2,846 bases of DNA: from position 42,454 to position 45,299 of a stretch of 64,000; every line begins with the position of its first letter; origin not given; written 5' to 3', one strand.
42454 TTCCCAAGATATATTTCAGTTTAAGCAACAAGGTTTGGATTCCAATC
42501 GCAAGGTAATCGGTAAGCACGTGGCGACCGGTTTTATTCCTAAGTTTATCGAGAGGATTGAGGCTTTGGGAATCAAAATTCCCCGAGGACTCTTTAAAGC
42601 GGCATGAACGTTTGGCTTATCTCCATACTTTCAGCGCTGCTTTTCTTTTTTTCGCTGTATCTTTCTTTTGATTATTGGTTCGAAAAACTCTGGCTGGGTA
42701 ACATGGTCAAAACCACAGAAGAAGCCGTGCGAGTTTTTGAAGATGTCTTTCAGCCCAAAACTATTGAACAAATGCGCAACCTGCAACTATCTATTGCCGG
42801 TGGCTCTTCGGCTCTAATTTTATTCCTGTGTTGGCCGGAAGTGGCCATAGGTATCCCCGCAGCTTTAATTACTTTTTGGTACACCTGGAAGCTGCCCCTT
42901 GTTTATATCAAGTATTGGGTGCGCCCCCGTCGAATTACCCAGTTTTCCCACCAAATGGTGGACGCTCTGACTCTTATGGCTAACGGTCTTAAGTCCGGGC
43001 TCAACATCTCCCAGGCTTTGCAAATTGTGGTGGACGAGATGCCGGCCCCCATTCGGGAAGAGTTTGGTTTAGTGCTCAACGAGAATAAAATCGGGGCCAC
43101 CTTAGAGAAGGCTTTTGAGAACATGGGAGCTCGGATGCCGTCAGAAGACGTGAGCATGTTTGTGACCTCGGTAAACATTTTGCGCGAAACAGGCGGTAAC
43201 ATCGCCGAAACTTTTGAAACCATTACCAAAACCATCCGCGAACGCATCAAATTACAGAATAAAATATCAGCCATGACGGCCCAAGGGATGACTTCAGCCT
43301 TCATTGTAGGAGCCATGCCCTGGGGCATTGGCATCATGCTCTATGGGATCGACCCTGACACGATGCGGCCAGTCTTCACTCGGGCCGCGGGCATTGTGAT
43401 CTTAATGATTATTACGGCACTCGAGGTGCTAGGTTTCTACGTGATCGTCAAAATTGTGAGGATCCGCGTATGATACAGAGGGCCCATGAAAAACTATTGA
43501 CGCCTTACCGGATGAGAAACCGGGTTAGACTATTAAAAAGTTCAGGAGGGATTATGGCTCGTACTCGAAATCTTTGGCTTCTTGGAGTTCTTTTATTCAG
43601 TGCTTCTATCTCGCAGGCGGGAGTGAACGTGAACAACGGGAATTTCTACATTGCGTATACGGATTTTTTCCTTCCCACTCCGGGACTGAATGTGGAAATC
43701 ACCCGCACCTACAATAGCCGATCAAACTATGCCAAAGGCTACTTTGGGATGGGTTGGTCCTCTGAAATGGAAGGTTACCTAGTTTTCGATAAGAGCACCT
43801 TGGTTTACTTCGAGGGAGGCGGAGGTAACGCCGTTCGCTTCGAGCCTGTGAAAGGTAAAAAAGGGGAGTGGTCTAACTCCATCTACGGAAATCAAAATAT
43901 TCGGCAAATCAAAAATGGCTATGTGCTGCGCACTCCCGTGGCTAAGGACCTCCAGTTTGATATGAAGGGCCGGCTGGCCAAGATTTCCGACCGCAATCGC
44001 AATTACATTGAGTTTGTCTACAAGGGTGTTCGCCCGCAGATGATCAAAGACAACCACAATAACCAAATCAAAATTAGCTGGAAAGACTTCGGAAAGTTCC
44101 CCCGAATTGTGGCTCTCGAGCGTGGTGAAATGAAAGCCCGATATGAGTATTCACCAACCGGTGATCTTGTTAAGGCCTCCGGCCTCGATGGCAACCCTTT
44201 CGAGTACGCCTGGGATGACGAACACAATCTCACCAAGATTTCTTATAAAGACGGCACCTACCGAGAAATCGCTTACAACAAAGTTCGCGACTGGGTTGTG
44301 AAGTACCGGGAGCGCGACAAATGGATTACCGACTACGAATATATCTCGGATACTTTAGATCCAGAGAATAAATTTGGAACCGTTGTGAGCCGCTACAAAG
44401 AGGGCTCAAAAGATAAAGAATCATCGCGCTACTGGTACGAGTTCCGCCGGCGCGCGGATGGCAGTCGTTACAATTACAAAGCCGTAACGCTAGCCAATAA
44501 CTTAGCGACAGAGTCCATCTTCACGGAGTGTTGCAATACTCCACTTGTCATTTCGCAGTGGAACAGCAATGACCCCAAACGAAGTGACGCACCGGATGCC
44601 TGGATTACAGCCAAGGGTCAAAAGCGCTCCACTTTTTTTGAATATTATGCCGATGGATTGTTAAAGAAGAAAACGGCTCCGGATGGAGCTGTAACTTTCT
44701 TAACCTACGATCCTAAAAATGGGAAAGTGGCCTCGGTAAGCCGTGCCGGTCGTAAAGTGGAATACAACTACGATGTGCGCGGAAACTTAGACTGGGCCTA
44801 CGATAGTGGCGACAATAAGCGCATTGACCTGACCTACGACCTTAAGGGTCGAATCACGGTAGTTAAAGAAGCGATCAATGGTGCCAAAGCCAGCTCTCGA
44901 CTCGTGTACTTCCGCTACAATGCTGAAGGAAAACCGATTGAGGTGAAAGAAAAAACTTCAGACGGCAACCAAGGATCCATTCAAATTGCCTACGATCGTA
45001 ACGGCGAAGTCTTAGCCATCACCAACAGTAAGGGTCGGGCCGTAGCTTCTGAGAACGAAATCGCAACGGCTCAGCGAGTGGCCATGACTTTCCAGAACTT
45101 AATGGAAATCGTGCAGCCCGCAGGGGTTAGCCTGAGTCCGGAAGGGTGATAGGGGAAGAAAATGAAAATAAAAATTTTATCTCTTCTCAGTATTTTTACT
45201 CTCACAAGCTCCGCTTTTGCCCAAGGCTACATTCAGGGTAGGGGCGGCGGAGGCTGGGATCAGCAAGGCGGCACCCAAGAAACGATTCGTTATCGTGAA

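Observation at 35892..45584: Compact Tad/Flp pilus locus immediately followed by a hit-locus-like pair (YD-repeat protein plus small Q/G-rich secreted protein)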

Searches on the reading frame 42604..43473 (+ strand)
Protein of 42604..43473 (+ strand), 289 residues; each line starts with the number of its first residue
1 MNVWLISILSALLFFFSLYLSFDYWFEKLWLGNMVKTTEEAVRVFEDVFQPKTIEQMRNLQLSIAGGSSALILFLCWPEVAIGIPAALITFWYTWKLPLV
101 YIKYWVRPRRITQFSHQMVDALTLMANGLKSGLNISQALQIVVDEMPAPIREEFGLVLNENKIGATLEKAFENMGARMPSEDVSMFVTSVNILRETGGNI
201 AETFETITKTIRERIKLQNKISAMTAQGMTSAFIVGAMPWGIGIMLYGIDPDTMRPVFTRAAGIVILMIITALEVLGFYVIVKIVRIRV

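Call 3: search_protein_families(library=pfam, max_evalue=0.1, proteins=[window:42604-43473:+])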
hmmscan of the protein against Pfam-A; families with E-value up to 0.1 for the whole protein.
window:42604-43473:+ (289 aa): 1 family
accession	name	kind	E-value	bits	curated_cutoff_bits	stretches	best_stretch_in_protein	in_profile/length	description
PF00482.28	T2SSF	-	6.1e-22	78.4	25.2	1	122-247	2-124/125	Type II secretion system (T2SS), protein F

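Call 4: search_protein_families(library=ncbifam, max_evalue=0.1, proteins=[window:42604-43473:+])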
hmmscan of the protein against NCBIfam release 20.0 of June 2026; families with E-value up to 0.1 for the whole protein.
window:42604-43473:+ (289 aa): 2 families
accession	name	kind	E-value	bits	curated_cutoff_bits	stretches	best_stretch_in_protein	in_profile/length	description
NF046075.1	UpsF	equivalog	1.3e-06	27.5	400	1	48-222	248-411/484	membrane pilin protein UpsF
NF041012.2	T4P_ComGB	equivalog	0.018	14.4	240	1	118-223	3-100/332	competence type IV pilus assembly protein ComGB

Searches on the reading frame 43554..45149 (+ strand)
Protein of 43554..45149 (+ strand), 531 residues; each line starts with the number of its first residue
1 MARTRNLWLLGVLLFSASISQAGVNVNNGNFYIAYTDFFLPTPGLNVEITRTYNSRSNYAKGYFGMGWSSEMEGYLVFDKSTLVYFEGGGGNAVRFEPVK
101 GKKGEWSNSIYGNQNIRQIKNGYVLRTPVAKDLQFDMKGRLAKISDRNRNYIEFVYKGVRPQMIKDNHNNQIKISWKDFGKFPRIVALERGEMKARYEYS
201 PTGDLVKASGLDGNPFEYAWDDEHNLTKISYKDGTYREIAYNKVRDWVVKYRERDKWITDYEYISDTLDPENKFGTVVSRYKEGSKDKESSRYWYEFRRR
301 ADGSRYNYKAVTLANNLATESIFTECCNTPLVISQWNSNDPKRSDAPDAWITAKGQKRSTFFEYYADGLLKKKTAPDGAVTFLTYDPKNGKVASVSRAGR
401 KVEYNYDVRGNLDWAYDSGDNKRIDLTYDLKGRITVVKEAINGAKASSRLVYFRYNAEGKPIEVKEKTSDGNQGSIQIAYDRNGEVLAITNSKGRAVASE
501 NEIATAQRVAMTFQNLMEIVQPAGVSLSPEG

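Call 3: search_protein_families(library=pfam, max_evalue=0.1, proteins=[window:43554-45149:+])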
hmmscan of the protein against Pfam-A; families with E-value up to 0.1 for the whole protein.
window:43554-45149:+ (531 aa): 3 families
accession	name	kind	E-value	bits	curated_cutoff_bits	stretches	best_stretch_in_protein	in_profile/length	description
PF05593.20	RHS_repeat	-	4.8e-15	55.9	22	1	199-235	1-37/38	RHS Repeat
PF20148.4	DUF6531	-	1.2e-14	54.8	24.1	1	24-90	4-69/74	Domain of unknown function (DUF6531)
PF15283.12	DUF4595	-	0.00095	19.6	34.2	1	422-491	51-118/202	Domain of unknown function (DUF4595) with porin-like fold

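Call 4: search_protein_families(library=ncbifam, max_evalue=0.1, proteins=[window:43554-45149:+])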
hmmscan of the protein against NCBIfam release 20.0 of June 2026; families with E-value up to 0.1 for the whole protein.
window:43554-45149:+ (531 aa): 2 families
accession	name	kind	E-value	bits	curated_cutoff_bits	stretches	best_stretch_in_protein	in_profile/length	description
NF041261.1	RHS_core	equivalog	1.8e-08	32.7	2000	1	134-489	432-761/1261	RHS element core protein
TIGR01643.1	YD_repeat_2x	repeat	4.9e-08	33.2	15.8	0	385-412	1-28/42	YD repeat-containing protein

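Call 10: find_homologous_proteins(query=window:43554-45149:+)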
Query window:43554-45149:+ (531 aa): 239 proteins with E <= 0.001 among 8000 candidates; the best 120 are listed.
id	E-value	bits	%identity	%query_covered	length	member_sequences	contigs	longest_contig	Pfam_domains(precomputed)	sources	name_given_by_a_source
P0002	0.0e+0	1215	100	100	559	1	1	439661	PF05593.20,PF20148.5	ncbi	-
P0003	1.1e-272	923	74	98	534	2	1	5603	PF05593.20,PF25023.2,PF20148.5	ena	-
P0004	2.1e-239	813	67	97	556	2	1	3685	PF05593.20,PF25023.2,PF20148.5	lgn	-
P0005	5.0e-227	773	64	98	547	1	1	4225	PF05593.20,PF25023.2,PF20148.5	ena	-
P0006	1.3e-217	742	61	98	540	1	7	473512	PF05593.20,PF25023.2,PF20148.5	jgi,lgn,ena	-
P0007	1.6e-215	735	62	100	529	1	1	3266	PF05593.20,PF25023.2,PF20148.5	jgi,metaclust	metaclust:\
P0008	1.9e-215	734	62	99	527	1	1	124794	PF05593.20,PF25023.2,PF20148.5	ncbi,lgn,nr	ncbi:MAG: RHS repeat protein [Bdellovibrionales bacterium]|nr:RHS repeat protein [Bdellovibrionales 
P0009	1.9e-212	724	61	96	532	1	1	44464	PF05593.20,PF25023.2,PF20148.5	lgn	-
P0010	3.6e-211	720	61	96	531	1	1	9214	PF05593.20,PF25023.2,PF20148.5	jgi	jgi:YD repeat-containing protein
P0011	3.6e-210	717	60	97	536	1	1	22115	PF05593.20,PF25023.2,PF20148.5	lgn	-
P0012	1.0e-209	715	60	98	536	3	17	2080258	PF05593.20,PF25023.2,PF20148.5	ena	-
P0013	2.4e-208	711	60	97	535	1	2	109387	PF05593.20,PF25023.2,PF20148.5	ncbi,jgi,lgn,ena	-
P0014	5.5e-208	710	61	98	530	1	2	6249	PF05593.20,PF25023.2,PF20148.5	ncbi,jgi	jgi:YD repeat-containing protein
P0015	1.3e-204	699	59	99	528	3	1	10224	PF05593.20,PF25023.2,PF20148.5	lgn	-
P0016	2.3e-201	688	57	96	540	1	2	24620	PF05593.20,PF25023.2,PF20148.5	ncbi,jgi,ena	jgi:YD repeat-containing protein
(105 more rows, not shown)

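Call 13: find_related_loci(query=A1, collection=genome_contigs, flank=10000)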
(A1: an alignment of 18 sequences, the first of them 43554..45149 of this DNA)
Query A1 (531 aa) in genome_contigs; peptide patterns used: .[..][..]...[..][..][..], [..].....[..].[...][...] (x = any residue, [..] = any of these).
316 stretches matched a pattern; 242 encode a relative of the query (tblastn E <= 1e-3); the best 80 are kept; 80 distinct loci.
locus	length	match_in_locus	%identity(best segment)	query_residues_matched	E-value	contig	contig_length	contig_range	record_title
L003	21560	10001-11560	54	12-531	0e+0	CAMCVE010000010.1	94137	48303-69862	MAG: Bacteriovorax stolpii isolate ME-21oct19-152 genome assembly, contig: ME-21oct19-C270, whole genome shotgun sequenc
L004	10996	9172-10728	54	13-531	0e+0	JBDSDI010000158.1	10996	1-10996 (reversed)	MAG: Bdellovibrionota bacterium isolate cluster1_bin.178 k127_10495121, whole genome shotgun sequence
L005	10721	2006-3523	55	25-531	0e+0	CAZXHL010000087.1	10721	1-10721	MAG TPA_asm: uncultured Bacteriovorax sp. isolate SRP118108_co1_485 genome assembly, contig: NODE_6066_length_10721_cov_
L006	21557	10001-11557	54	11-531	0e+0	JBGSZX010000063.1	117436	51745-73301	MAG: Bdellovibrionota bacterium isolate JTS-AC59 k141_4400488, whole genome shotgun sequence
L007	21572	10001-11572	54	9-530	0e+0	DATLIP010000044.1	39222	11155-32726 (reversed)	MAG TPA_asm: Bdellovibrionota bacterium isolate SMAG_U13672 k141_817950, whole genome shotgun sequence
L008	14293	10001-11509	54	31-531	0e+0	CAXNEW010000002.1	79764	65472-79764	MAG: Bdellovibrionota bacterium isolate LH-05nov19-147 genome assembly, contig: LH-05nov19-C425, whole genome shotgun se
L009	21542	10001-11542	51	19-531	2e-176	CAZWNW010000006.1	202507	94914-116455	MAG TPA_asm: uncultured Bacteriovoracaceae bacterium isolate SRP319275_co1_74 genome assembly, contig: NODE_18_length_20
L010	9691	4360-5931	47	9-531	5e-165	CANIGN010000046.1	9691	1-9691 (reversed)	MAG: Bacteriovoracaceae bacterium isolate RE-9nov16-340 genome assembly, contig: RE-9nov16-C18145, whole genome shotgun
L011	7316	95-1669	47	8-531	5e-165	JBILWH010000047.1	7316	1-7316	MAG: Bdellovibrionota bacterium isolate ME2018-09-14_3300042561_group8_bin178 Rohwer_bin1158_scaffold_10810_c2, whole ge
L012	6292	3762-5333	47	9-531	2e-165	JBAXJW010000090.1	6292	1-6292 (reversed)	MAG: bacterium isolate ELA385 MAG385_90, whole genome shotgun sequence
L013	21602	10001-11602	47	1-531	9e-162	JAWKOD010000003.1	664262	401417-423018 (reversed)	MAG: Bdellovibrionota bacterium isolate ABC2.20 ABC2.20.fa-3, whole genome shotgun sequence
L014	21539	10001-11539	49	23-531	9e-162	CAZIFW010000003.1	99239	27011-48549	MAG TPA_asm: uncultured Bacteriovoracaceae bacterium isolate SRP199154_co2_64 genome assembly, contig: NODE_132_length_9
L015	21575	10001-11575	46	8-531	4e-162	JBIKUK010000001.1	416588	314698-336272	MAG: Bdellovibrionota bacterium isolate ME2015-08-11_3300044626_group6_bin38 Rohwer_bin1157_scaffold_1_c1, whole genome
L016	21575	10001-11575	47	10-531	4e-160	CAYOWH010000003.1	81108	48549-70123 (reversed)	MAG TPA_asm: uncultured Bacteriovoracaceae bacterium isolate SRP193358_co1_710 genome assembly, contig: NODE_406_length_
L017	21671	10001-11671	43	1-531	1e-148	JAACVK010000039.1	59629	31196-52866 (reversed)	MAG: bacterium isolate CG_2015-01t_44_12 CG_2015-01t_curated_scaffold_177, whole genome shotgun sequence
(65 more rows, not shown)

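Call 38: find_encoding_contigs(protein=P0003, flank=10000, max_places=2)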
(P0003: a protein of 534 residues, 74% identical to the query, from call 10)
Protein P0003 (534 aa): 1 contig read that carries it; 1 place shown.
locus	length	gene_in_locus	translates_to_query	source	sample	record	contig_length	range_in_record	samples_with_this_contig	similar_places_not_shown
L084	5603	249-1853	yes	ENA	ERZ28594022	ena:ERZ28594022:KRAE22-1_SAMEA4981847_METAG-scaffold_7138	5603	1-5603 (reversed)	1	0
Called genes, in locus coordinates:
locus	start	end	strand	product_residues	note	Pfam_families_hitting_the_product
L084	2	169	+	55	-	?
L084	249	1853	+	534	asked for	PF20148:DUF6531, PF25023:TEN_YD-shell (faint), PF05593:RHS_repeat (faint)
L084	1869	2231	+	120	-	-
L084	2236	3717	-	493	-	-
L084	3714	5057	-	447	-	-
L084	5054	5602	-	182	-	?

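Call 39: find_encoding_contigs(protein=P0004, flank=10000, max_places=2)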
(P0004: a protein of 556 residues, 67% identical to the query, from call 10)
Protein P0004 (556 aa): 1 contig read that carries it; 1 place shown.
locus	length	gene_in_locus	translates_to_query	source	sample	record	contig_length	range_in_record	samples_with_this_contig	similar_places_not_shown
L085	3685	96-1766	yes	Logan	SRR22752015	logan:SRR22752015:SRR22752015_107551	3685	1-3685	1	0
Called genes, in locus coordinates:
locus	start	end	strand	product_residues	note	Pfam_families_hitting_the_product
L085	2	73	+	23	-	?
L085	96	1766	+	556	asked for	PF20148:DUF6531, PF25023:TEN_YD-shell (faint), PF05593:RHS_repeat (faint)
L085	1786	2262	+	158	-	-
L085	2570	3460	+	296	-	-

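Call 40: find_encoding_contigs(protein=P0006, flank=10000, max_places=2)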
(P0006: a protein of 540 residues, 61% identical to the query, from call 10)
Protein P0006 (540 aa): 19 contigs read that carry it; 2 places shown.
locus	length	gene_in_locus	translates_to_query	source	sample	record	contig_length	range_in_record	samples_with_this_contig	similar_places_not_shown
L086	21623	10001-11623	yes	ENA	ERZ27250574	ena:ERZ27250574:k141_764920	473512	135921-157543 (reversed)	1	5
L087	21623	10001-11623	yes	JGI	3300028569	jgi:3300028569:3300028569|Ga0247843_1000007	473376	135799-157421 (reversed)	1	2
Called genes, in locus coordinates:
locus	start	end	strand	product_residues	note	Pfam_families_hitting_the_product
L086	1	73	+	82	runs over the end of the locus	-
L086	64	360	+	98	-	-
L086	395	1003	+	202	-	-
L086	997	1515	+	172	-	-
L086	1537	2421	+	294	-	PF08666:SAF (weak), PF16976:RcpC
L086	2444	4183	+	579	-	PF00263:Secretin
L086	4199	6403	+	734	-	PF01656:CbiA, PF10609:ParA (weak), PF13191:AAA_16 (faint), PF13614:AAA_31 (faint), PF00437:T2SSE, PF27713:UCP018868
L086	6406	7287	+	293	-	PF00482:T2SSF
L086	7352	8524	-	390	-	PF13173:AAA_14, PF13635:DUF4143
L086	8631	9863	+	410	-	-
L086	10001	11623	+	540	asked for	PF20148:DUF6531, PF25023:TEN_YD-shell (faint), PF05593:RHS_repeat (faint)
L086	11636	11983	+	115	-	-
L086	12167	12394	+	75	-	-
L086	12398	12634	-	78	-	-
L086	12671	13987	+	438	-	PF01336:tRNA_anti-codon, PF00152:tRNA-synt_2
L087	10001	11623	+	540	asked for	PF20148:DUF6531, PF25023:TEN_YD-shell (faint), PF05593:RHS_repeat (faint)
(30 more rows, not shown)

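Call 57: predict_structure(alignment_id=A1)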
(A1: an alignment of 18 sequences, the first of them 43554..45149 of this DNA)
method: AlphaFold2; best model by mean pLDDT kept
length: 531 residues; sequences in the alignment: 18
mean_pLDDT: 82.2   pTM: 0.64
mean pLDDT of the five models: 82.2, 80.6, 78.2, 78.0, 74.9
residues with pLDDT >= 90: 164; 70-90: 291; 50-70: 55; < 50: 21
segments of 3 or more residues with pLDDT < 50: 1-6, 8-18
pLDDT, mean of each block of 10 residues (from residue 1): 44 46 67 80 79 64 64 84 81 84 87 86 87 92 88 90 89 91 89 89 86 85 84 90 83 91 87 89 89 90 85 90 85 86 62 86 87 90 87 87 88 88 88 86 66 86 87 86 80 83 84 79 60 46
secondary structure, 60 per line:
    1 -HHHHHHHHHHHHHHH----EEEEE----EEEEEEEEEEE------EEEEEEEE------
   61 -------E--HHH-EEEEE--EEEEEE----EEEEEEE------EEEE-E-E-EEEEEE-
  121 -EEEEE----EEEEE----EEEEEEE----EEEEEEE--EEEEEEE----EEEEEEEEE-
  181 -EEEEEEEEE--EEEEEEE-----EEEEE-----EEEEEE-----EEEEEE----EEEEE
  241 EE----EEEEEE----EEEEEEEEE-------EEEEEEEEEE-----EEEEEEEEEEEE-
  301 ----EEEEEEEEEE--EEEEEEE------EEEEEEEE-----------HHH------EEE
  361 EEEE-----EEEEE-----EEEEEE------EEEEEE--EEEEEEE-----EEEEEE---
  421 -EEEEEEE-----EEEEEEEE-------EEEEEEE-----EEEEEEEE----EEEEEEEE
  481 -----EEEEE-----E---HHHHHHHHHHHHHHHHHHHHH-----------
elements in order: H2-16 E21-25 E30-40 E47-54 E75-79 E82-87 E92-98 E105-108 E114-119 E122-126 E131-135 E140-146 E151-157 E160-166 E171-179 E182-190 E193-199 E205-209 E215-220 E226-231 E236-242 E247-252 E257-265 E273-282 E288-299 E305-314 E317-323 E330-337 E358-364 E370-374 E380-385 E392-397 E400-406 E412-417 E422-428 E434-441 E449-455 E461-468 E473-480 E486-490 H500-520

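Call 59: fold_search(model_id=the predicted structure, library=pdb)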
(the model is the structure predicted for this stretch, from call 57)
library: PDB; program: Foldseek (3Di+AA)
matches with E <= 10: 811; with E <= 0.001: 75
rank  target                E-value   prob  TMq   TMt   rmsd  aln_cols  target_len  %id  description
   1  7q97_A                5.8e-21  1.00  0.39  0.22  12.0       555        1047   17  Structure of the bacterial type VI secretion system effector RhsA. (released 2021-12-22)
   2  8qja_D                2.2e-20  1.00  0.41  0.23  15.5       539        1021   18  T6SS-linked Rhs repeat protein - Advenella mimigardefordensis VgrG-Rhs core (released 2024-09-25)
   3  8qja_B                8.1e-20  1.00  0.40  0.22  17.4       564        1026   16  T6SS-linked Rhs repeat protein - Advenella mimigardefordensis VgrG-Rhs core (released 2024-09-25)
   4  8qja_C                1.1e-19  1.00  0.40  0.22  14.9       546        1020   17  T6SS-linked Rhs repeat protein - Advenella mimigardefordensis VgrG-Rhs core (released 2024-09-25)
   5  8qjd_B                1.1e-19  1.00  0.27  0.15  24.7       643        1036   13  T6SS-linked Rhs repeat protein - Salmonella bongori Rhs-core domain (released 2024-09-25)
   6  8qjc                  3.0e-19  1.00  0.27  0.14  25.0       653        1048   14  T6SS-linked Rhs repeat protein - Salmonella bongori Rhs-core domain with toxin domain (released 2024-09-25)
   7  8qja_A                3.6e-19  1.00  0.23  0.12  27.5       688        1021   13  T6SS-linked Rhs repeat protein - Advenella mimigardefordensis VgrG-Rhs core (released 2024-09-25)
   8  7pq5                  5.7e-19  1.00  0.32  0.17  19.9       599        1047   14  Photorhabdus laumondii T6SS-associated Rhs protein carrying the Tre23 toxin domain (released 2021-12-01)
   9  8qjb_A                1.1e-18  1.00  0.28  0.15  24.5       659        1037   13  T6SS-linked Rhs repeat protein - Salmonella bongori Rhs-core domain extended N-terminus (released 2024-09-25)
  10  8cp6_B                2.4e-18  1.00  0.43  0.22  16.6       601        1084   16  Type six secretion system exported effector 5 (Tse5) (released 2023-12-06)
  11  8uxt                  5.7e-18  1.00  0.24  0.11  20.2       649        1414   14  Acinetobacter baumannii Tse15 Rhs effector, toxin cleavage mutant (D1369N, D1391N) (released 2024-10-09)
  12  8uy4_A                6.6e-18  1.00  0.24  0.11  20.4       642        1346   13  Acinetobacter baumannii Tse15 Rhs effector (released 2024-10-09)
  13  8h8b                  3.8e-17  1.00  0.46  0.27   9.8       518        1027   17  Type VI secretion system effector RhsP in its pre-autoproteolysis and monomeric form (released 2023-01-18)
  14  6vhh_A                2.4e-15  1.00  0.28  0.13  16.2       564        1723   13  Human Teneurin-2 and human Latrophilin-3 binary complex (released 2020-06-03)
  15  9ifo_A                5.7e-15  1.00  0.39  0.18  14.2       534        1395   11  Structure of Teneurin-Like Protein (TLP) (released 2026-03-11)
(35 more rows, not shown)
